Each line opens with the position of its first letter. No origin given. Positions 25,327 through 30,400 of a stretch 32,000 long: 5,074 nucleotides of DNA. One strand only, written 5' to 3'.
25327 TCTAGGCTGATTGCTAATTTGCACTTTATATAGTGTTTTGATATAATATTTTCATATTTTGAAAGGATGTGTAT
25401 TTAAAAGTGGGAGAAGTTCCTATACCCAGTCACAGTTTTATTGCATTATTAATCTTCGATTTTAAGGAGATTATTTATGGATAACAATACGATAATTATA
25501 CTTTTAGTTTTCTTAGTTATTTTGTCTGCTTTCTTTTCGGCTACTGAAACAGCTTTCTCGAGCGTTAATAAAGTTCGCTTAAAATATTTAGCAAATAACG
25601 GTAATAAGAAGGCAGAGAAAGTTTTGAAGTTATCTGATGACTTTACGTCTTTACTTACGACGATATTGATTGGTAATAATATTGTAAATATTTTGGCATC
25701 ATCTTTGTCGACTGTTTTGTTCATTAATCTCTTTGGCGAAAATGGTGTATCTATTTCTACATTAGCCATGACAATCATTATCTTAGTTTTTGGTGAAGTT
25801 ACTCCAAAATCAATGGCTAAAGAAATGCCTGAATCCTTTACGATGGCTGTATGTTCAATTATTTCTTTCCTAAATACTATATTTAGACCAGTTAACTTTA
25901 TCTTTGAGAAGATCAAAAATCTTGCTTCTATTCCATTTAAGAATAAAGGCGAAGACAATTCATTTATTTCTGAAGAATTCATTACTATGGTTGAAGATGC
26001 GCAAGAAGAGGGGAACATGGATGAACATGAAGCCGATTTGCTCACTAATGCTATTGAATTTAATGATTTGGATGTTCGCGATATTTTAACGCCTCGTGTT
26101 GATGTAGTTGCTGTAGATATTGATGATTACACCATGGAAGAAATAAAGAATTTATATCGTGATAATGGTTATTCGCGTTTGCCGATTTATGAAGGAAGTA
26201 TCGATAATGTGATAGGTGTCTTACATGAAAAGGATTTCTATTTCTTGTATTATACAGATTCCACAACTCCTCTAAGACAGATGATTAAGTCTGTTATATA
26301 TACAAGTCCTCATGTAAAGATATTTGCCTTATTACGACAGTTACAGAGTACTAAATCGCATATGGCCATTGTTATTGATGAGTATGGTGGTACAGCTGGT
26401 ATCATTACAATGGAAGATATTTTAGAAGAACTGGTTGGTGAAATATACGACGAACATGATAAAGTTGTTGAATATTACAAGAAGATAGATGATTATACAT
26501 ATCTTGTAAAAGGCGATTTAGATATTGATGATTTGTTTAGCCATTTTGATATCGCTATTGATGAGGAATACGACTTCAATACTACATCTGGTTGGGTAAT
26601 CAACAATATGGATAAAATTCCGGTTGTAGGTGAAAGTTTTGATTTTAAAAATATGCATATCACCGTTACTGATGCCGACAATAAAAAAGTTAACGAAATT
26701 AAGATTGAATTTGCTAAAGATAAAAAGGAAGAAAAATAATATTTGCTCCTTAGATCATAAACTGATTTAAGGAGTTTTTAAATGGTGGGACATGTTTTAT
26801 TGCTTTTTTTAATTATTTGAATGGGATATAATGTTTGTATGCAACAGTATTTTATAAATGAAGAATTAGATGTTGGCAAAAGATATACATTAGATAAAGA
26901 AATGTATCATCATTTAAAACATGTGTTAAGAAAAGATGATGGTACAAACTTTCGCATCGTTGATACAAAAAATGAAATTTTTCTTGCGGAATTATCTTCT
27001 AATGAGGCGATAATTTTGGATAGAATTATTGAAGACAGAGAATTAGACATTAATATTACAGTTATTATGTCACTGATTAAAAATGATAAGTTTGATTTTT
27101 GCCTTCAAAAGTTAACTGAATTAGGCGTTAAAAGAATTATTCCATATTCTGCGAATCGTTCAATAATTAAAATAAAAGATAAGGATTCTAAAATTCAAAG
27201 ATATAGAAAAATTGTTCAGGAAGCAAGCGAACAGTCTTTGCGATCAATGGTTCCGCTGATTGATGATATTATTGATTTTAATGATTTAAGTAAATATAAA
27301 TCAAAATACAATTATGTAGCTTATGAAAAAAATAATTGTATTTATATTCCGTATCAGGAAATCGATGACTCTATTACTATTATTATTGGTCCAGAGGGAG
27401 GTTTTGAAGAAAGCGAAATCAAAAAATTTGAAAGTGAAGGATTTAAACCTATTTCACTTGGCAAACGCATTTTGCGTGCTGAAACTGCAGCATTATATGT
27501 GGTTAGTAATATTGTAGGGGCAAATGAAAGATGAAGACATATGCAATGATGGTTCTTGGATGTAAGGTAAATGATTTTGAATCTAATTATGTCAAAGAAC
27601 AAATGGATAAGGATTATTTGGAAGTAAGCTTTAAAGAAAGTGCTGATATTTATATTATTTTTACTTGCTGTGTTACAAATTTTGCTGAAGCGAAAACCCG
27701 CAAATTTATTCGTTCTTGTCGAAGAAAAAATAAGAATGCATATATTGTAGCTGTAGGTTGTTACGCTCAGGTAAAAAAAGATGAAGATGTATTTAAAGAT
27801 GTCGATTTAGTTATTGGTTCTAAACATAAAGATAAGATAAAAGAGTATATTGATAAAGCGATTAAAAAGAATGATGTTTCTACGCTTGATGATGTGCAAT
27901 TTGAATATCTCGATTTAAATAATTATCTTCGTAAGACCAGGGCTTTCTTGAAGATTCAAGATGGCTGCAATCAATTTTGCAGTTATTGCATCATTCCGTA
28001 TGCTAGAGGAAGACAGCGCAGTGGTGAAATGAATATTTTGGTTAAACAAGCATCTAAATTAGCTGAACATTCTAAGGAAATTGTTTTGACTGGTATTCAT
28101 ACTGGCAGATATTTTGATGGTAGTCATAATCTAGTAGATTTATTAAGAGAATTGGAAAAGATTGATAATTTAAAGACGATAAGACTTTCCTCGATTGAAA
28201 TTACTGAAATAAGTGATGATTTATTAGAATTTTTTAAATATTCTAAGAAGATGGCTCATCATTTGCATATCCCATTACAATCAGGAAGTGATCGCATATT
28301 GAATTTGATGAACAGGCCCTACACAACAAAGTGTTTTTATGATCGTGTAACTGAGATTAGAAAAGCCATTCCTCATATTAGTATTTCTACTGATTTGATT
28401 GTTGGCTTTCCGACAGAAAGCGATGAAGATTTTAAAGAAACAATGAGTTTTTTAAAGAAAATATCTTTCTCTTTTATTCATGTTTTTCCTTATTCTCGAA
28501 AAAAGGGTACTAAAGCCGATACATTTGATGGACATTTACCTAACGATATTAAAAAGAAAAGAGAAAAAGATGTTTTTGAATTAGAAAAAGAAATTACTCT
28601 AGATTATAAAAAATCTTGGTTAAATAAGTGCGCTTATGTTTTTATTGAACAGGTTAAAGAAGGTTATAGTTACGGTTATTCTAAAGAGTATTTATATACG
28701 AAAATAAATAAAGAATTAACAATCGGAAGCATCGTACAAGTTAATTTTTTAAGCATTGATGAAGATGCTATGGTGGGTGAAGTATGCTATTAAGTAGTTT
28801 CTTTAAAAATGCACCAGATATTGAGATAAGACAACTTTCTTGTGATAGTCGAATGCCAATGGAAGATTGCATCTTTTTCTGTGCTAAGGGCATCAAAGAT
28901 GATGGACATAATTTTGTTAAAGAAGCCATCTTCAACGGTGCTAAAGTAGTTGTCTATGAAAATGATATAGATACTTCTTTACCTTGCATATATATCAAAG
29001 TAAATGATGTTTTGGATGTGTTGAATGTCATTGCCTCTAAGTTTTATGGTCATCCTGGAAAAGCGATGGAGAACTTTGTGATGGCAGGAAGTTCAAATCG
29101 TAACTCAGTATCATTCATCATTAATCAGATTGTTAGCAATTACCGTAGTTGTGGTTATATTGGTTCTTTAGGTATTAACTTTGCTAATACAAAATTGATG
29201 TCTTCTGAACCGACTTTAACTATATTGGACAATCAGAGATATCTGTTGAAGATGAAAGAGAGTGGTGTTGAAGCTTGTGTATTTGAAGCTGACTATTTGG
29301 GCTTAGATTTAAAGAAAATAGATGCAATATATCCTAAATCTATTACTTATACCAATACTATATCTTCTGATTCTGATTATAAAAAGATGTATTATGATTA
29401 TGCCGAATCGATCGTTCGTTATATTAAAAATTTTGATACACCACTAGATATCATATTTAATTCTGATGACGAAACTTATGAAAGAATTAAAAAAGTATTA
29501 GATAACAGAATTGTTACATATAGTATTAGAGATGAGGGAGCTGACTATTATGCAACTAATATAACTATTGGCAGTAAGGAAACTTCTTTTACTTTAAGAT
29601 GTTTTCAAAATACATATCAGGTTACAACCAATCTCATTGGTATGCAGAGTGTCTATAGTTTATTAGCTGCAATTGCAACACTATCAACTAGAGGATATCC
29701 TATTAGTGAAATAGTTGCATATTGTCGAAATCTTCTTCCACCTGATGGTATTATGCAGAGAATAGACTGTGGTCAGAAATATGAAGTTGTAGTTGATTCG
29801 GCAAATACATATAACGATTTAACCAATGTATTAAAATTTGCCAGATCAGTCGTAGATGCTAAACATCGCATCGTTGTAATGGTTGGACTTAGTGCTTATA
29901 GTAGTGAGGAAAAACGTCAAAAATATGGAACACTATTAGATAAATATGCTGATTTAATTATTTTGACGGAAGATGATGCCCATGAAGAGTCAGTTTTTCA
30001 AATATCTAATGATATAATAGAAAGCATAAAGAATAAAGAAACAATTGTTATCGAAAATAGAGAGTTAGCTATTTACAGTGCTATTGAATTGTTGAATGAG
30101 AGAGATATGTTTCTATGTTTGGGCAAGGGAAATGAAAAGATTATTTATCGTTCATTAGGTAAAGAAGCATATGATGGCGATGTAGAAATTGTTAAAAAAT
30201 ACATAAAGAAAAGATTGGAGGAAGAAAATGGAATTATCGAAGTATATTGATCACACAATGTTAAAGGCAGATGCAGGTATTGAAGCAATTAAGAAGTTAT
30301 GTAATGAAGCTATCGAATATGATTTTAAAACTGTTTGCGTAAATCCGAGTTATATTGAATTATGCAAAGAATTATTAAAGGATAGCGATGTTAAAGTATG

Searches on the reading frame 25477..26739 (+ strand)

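Call 75: search_protein_families(library=pfam, proteins=[window:25477-26739:+], max_evalue=0.00001)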
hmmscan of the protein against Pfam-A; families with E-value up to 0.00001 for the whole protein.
window:25477-26739:+ (420 aa): 3 families
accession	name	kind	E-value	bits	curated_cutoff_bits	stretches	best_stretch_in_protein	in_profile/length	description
PF01595.25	CNNM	-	4.2e-49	167.1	28.4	1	8-185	1-181/181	Cyclin M transmembrane N-terminal domain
PF03471.22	CorC_HlyC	-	2.4e-19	69.6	27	1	336-412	2-79/81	Transporter associated domain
PF00571.33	CBS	-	1.5e-14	54.5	24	1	269-320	5-56/57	CBS domain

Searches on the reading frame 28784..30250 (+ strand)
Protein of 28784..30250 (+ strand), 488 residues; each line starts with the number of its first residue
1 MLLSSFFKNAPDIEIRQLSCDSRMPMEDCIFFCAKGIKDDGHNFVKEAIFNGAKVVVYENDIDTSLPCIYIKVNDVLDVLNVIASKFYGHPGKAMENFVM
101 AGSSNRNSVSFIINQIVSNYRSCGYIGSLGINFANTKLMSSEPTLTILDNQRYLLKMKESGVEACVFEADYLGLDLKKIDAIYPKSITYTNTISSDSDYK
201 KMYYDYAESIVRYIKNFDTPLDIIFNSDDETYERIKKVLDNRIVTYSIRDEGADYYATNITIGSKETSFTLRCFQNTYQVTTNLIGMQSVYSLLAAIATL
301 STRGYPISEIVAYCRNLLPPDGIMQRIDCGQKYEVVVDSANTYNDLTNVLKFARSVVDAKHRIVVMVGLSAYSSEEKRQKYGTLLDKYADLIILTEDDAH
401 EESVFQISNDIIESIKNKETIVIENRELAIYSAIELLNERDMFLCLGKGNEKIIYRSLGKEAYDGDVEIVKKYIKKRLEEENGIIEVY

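Call 75: search_protein_families(library=pfam, proteins=[window:28784-30250:+], max_evalue=0.00001)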
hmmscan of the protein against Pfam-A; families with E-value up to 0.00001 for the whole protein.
window:28784-30250:+ (488 aa): 2 families
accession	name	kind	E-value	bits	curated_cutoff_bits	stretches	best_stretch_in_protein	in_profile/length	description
PF08245.18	Mur_ligase_M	-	2.5e-18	67.2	24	1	102-299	3-199/200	Mur ligase middle domain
PF02875.26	Mur_ligase_C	-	5.7e-14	53.5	28.4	1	324-449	3-127/127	Mur ligase, glutamate ligase domain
